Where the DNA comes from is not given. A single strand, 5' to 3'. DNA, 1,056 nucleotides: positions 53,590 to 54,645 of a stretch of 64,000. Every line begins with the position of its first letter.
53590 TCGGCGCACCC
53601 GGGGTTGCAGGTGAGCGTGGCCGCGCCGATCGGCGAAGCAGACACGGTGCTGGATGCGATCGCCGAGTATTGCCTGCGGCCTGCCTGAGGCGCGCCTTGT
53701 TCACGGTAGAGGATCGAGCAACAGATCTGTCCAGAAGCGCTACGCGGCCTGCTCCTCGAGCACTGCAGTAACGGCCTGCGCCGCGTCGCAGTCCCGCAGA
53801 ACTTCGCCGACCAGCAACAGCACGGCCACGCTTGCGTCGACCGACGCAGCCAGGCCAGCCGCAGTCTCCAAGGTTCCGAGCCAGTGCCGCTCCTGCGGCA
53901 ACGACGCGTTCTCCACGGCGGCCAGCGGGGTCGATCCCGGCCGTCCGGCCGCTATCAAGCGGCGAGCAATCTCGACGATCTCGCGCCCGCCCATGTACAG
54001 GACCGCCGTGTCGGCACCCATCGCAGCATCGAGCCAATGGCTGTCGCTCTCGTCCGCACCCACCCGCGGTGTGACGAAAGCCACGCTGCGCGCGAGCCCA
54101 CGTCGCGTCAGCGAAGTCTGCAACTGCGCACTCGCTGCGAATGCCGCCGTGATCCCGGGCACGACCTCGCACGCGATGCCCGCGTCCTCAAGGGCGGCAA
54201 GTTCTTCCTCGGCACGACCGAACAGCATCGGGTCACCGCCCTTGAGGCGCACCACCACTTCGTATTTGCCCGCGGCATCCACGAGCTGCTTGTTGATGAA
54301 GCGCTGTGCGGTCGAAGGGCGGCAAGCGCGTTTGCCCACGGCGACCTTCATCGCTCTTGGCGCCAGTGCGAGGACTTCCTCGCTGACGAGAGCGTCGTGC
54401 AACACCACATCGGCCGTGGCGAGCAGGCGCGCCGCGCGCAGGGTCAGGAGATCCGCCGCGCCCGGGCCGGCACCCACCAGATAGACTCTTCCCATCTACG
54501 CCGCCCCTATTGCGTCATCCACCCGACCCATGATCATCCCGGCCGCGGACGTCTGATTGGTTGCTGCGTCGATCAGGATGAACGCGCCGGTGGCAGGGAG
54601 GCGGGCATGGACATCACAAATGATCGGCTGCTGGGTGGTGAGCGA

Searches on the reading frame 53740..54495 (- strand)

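Call 75: search_protein_families(library=pfam, proteins=[window:53740-54495:-], max_evalue=0.00001)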
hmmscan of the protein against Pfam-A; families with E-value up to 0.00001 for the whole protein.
window:53740-54495:- (251 aa): 1 family
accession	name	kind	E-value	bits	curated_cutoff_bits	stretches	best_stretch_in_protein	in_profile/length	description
PF00590.25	TP_methylase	-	3.3e-51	174.7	27.8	1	3-212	1-211/212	Tetrapyrrole (Corrin/Porphyrin) Methylases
